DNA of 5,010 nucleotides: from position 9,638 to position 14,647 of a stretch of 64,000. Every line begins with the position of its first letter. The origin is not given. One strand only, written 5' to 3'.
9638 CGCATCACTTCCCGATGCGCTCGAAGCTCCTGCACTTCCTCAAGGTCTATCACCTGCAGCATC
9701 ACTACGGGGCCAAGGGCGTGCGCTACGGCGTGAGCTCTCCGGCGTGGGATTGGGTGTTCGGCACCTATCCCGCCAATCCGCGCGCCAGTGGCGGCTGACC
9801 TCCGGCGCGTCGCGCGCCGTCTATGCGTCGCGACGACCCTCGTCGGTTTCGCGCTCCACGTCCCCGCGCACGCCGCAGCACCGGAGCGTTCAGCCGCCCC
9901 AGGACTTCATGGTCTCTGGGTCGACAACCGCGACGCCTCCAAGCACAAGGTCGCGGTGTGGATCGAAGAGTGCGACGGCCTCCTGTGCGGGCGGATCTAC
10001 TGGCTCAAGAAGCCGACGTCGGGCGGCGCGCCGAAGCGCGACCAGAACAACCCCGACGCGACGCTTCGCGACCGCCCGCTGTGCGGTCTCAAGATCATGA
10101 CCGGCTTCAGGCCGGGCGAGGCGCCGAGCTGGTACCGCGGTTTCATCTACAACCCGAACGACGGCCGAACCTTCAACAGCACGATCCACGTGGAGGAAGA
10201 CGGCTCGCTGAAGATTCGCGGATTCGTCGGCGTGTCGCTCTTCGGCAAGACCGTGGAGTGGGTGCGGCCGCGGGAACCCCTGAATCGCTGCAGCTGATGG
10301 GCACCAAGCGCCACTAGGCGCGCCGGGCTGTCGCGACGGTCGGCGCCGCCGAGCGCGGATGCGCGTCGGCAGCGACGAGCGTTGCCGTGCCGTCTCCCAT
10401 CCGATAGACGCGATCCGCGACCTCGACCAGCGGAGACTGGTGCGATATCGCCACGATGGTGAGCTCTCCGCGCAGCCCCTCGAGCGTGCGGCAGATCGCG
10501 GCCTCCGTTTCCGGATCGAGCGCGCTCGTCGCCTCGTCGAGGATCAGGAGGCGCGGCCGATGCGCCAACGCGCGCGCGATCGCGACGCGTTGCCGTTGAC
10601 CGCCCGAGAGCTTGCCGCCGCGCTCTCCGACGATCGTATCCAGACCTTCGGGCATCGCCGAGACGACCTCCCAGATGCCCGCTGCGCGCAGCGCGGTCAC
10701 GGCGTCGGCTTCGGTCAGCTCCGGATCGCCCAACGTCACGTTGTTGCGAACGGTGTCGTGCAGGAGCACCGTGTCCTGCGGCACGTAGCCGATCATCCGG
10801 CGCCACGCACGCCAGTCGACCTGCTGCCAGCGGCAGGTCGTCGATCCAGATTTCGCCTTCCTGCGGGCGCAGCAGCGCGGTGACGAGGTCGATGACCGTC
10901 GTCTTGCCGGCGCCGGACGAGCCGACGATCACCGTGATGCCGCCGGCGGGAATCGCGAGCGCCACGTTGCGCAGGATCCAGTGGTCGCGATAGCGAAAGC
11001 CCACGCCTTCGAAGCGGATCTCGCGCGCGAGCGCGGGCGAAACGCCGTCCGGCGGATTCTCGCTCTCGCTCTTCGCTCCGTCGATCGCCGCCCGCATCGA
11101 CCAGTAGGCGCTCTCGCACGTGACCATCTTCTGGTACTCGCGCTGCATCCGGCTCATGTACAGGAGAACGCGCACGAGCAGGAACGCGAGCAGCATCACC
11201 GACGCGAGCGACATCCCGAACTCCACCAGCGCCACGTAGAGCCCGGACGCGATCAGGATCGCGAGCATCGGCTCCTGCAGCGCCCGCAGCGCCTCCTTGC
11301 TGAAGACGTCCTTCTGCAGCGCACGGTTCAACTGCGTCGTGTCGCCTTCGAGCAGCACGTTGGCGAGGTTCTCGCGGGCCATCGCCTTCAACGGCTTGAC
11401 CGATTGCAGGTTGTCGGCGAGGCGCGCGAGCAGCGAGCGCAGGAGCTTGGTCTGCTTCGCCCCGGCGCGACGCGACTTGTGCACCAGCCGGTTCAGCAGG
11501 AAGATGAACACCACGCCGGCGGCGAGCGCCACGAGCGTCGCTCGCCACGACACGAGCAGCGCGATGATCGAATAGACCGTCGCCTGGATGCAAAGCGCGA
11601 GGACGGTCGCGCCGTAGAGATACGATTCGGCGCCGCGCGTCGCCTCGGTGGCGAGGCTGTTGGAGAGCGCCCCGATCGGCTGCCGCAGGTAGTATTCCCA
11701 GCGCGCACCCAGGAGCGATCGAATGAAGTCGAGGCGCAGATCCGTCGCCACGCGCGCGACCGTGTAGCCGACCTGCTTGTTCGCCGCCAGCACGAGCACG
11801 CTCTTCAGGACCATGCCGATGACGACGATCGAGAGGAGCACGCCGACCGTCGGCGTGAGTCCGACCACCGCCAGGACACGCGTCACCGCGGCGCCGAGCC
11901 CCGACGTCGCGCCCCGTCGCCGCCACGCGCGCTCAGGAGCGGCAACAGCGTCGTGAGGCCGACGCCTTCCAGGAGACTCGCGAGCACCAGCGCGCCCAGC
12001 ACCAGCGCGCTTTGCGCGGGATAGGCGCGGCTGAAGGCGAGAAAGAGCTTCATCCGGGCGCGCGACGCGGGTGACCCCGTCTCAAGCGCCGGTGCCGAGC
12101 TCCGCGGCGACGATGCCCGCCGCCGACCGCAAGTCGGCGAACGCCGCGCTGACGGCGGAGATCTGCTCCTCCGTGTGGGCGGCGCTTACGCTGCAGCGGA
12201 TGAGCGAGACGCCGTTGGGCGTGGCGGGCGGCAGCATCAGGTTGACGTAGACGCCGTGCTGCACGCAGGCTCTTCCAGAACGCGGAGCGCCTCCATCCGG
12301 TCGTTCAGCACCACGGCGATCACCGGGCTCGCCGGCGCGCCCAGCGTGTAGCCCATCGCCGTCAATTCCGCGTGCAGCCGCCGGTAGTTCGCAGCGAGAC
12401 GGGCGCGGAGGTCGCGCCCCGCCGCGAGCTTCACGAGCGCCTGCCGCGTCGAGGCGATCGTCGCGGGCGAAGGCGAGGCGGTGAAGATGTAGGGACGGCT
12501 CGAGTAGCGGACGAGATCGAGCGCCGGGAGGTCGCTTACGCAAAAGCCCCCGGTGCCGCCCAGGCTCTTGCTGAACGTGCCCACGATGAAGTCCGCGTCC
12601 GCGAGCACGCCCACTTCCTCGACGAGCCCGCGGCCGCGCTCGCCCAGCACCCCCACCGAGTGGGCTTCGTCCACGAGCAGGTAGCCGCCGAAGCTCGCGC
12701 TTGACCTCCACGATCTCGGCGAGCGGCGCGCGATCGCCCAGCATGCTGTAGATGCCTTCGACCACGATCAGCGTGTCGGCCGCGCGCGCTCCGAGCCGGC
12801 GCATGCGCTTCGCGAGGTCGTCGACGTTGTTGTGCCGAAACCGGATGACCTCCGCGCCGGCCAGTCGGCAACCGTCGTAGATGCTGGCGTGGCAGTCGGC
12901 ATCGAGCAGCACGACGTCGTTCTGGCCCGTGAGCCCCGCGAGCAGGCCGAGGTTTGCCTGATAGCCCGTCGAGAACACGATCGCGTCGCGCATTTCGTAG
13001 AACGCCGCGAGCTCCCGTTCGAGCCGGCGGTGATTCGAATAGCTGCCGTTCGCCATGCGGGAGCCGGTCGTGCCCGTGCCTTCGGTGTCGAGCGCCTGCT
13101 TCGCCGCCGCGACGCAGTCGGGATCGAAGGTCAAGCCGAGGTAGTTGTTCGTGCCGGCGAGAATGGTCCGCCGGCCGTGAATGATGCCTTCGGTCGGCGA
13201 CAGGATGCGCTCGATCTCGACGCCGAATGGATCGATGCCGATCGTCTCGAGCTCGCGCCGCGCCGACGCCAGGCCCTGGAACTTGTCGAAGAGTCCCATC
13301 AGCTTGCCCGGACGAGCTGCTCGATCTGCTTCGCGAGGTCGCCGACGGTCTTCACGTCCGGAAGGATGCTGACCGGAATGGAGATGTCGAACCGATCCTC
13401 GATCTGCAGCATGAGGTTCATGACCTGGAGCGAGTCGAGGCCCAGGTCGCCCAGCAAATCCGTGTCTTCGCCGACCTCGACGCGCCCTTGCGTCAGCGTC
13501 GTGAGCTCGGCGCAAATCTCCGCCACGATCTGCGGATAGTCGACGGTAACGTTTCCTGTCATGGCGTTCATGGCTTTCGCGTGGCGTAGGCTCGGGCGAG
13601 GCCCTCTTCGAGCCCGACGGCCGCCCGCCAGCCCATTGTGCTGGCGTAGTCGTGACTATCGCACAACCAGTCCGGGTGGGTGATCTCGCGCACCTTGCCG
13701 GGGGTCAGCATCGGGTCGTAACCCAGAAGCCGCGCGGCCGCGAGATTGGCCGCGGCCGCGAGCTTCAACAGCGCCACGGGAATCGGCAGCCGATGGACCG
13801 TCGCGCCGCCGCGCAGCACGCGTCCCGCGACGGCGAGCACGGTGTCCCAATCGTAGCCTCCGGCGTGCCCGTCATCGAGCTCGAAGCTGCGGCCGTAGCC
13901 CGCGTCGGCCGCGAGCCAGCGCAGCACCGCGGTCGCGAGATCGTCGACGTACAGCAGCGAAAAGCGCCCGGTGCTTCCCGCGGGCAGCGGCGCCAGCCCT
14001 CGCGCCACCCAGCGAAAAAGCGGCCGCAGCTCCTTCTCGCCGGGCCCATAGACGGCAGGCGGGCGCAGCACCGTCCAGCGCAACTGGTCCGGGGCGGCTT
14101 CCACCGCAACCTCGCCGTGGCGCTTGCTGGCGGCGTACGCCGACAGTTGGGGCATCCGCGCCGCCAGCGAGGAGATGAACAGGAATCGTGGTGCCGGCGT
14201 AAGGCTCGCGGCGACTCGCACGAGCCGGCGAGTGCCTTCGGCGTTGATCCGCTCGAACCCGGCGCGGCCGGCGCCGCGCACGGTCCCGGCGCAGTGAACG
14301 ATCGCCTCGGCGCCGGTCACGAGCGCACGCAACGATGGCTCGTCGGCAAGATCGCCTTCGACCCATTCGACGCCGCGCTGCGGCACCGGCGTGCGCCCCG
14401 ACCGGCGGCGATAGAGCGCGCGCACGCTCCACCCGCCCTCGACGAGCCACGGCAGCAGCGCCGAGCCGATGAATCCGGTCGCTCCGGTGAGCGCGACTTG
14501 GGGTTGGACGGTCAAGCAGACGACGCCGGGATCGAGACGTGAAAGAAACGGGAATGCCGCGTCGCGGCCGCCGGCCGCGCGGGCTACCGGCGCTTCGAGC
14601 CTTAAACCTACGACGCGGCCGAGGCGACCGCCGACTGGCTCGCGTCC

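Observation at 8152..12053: PAPS-type sulfotransferase and FA2H/Scs7-like 2-hydroxylase beside the spt operon, whose last gene is an MsbA-like exporter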

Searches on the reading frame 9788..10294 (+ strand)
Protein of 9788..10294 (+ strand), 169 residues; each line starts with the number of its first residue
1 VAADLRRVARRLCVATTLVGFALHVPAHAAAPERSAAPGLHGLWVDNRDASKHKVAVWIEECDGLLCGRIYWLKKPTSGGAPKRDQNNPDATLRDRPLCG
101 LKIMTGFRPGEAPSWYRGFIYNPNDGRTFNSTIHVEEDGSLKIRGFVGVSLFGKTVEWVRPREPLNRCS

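Call 10: search_protein_families(library=pfam, proteins=[window:9788-10294:+])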
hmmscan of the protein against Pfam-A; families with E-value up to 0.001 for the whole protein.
seq(169 aa): 1 family
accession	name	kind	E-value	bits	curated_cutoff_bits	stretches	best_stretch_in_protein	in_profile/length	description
PF09917.15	DUF2147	-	5.4e-30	104.7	27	1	42-160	1-112/112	Uncharacterized protein conserved in bacteria (DUF2147)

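Call 15: search_protein_families(library=ncbifam, max_evalue=0.01, proteins=[window:9788-10294:+])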
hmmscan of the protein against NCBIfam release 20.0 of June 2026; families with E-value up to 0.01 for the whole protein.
seq(169 aa): 0 families

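Call 53: search_solved_structures(query=window:9788-10294:+, max_evalue=1)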
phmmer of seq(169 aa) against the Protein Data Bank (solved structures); distinct sequences matched with E-value up to 1: 1.
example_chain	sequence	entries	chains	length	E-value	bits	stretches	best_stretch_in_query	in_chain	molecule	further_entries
4inn_A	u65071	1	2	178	0.0058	20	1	77-161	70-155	HP1028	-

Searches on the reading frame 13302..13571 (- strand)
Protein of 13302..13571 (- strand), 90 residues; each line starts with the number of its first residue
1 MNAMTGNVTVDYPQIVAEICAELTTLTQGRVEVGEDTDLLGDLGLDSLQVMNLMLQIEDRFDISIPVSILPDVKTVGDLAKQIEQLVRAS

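Call 10: search_protein_families(library=pfam, proteins=[window:13302-13571:-])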
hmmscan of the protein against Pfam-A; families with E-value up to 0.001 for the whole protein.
seq(90 aa): 1 family
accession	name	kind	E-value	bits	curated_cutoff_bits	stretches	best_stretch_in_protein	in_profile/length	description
PF00550.31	PP-binding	-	6.6e-14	52.4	20.8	1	16-82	3-66/67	Phosphopantetheine attachment site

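Call 79: search_protein_families(library=ncbifam, max_evalue=0.00001, proteins=[window:13302-13571:-])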
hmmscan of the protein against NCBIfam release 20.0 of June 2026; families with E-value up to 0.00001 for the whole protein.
seq(90 aa): 12 families
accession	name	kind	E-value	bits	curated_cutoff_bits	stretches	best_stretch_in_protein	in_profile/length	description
NF002148.0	PRK00982.1-2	subfamily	5.3e-12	45.4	71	1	16-85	9-76/79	acyl carrier protein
NF002147.0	PRK00982.1-1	equivalog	6e-11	42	84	1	16-86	12-80/83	acyl carrier protein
NF002150.0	PRK00982.1-4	subfamily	6.4e-11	42.3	66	1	16-85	10-77/80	acyl carrier protein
TIGR00517.1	acyl_carrier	equivalog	8e-11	41.7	70.45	1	26-85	16-75/77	acyl carrier protein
NF040636.1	AcpM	exception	8.6e-11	41.7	146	1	16-86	10-78/93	meromycolate extension acyl carrier protein AcpM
NF009104.0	PRK12449.1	equivalog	1.2e-09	38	70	1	27-83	19-75/80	acyl carrier protein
NF005480.0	PRK07081.1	equivalog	5.7e-09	35.8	72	1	17-89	6-79/83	acyl carrier protein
NF002151.0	PRK00982.1-5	equivalog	6e-09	35.9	92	1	30-85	20-75/78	acyl carrier protein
NF006031.0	PRK08172.1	equivalog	6.1e-08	33.2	76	1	33-85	24-76/82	acyl carrier protein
NF003464.0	PRK05087.1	equivalog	1.4e-06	28.2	68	1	16-70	7-59/78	D-alanine--poly(phosphoribitol) ligase subunit DltC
NF002149.0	PRK00982.1-3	equivalog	3.7e-06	26.8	106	1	28-75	18-65/78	acyl carrier protein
NF058660.1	cispen_ACP_AmcB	equivalog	5.2e-06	26.6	80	1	30-86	20-78/80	cispentacin biosynthesis acyl carrier protein AmcB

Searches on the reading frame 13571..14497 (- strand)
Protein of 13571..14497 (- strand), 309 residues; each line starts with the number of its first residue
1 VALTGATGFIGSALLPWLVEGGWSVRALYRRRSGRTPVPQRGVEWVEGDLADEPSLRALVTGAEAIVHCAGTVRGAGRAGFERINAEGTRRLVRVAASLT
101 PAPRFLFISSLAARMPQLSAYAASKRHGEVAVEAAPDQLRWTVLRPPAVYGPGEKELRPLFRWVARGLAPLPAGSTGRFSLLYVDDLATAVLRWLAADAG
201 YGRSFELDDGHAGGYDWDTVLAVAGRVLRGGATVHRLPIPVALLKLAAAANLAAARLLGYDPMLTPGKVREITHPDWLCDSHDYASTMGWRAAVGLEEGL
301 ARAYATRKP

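Call 10: search_protein_families(library=pfam, proteins=[window:13571-14497:-])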
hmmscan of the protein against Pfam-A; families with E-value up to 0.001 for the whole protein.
seq(309 aa): 7 families
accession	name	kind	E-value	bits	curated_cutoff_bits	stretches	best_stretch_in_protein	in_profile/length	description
PF01370.27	Epimerase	-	6e-28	98.3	20.9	1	2-198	2-229/240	NAD dependent epimerase/dehydratase family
PF13460.12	NAD_binding_10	-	2.7e-17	63.7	27.2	1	5-150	1-147/184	NAD(P)H-binding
PF01073.25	3Beta_HSD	-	1.2e-14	54.4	22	1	3-191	2-225/280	3-beta hydroxysteroid dehydrogenase/isomerase family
PF07993.18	NAD_binding_4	-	2.4e-13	50.3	20.1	1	53-113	79-139/258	Male sterility protein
PF05368.20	NmrA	-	2.2e-09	37.8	27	1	1-107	5-104/298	NmrA-like family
PF04321.23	RmlD_sub_bind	-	1.4e-07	31.3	27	0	2-98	4-91/287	RmlD substrate binding domain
PF16363.11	GDP_Man_Dehyd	-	1.9e-07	31.3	27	1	4-110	3-129/332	GDP-mannose 4,6 dehydratase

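Call 79: search_protein_families(library=ncbifam, max_evalue=0.00001, proteins=[window:13571-14497:-])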
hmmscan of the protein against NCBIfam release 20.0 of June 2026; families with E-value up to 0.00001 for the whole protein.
seq(309 aa): 12 families
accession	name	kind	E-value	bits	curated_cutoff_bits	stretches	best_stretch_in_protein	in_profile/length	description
TIGR03466.1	HpnA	hypoth_equivalog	5.3e-20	71.6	367.65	1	3-116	5-119/327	hopanoid-associated sugar epimerase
NF042422.1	oxyalk_red_OleD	equivalog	1.1e-16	61.2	580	1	2-96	4-97/329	2-alkyl-3-oxoalkanoate reductase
TIGR01746.1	Thioester-redct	subfamily_domain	2.2e-11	43.6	213.35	1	1-208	2-262/371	thioester reductase domain-containing protein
NF052578.1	StrlDmthSdmBMthl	equivalog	2.3e-11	44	600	1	3-113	5-116/328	sterol demethylase protein SdmB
NF058621.1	DiazavRedAvaA7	equivalog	2.7e-11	43.6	400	1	2-104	4-108/304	3-diazoavenalumate denitrifying reductase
NF042423.1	oxyalk_red_Shew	equivalog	1.5e-10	40.7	580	1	2-159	12-184/331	2-alkyl-3-oxoalkanoate reductase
NF004520.0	PRK05865.1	equivalog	1.6e-08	32.9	1509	1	1-189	3-165/854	sugar epimerase family protein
NF043036.1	ErythonDh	equivalog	1.1e-07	31.3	325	1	2-119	4-134/321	D-erythronate dehydrogenase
NF041293.1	G6PDh_Azf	equivalog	1.6e-07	31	400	1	1-130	5-131/252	NAD-dependent glucose-6-phosphate dehydrogenase Azf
NF005539.0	PRK07201.1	equivalog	1.3e-06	27.4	549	0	3-113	5-127/657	SDR family oxidoreductase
TIGR04180.1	EDH_00030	hypoth_equivalog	4.5e-06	25.9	475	0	2-71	2-79/297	NAD-dependent 4,6-dehydratase LegB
TIGR01214.1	rmlD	equivalog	6.7e-06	25.4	224.05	0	1-99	2-91/285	dTDP-4-dehydrorhamnose reductase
